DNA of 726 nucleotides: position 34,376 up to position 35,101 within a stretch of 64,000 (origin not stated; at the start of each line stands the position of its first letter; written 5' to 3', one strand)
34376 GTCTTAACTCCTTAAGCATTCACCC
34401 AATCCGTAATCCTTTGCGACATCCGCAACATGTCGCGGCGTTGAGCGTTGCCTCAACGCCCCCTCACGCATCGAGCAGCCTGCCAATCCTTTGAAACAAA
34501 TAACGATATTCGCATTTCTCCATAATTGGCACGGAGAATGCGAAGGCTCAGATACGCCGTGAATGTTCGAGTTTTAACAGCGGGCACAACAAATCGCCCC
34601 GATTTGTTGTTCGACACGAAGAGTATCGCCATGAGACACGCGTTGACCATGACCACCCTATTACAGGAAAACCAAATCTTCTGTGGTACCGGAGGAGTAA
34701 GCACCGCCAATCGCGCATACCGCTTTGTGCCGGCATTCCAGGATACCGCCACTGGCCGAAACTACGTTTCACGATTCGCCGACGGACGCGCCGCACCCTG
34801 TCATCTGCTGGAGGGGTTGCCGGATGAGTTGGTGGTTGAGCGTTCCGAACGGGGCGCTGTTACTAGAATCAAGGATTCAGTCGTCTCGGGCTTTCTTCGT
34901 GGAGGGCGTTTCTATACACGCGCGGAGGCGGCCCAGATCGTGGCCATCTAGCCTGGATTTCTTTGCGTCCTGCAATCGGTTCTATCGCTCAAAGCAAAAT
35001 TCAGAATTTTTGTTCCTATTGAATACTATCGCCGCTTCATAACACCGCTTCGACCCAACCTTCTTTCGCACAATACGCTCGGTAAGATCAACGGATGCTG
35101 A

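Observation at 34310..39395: Segmental duplication with a decaying gene remnant and an ATPase gene inserted into one copy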

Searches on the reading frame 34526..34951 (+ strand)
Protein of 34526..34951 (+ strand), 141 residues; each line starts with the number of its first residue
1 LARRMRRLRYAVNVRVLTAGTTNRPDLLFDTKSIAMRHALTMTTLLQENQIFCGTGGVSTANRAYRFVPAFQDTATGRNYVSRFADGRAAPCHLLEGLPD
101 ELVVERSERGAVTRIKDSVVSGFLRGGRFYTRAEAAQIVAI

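Call 6: search_protein_families(library=pfam, proteins=[window:34526-34951:+], max_evalue=0.01)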
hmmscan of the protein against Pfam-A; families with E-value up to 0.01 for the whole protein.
window:34526-34951:+ (141 aa): 0 families
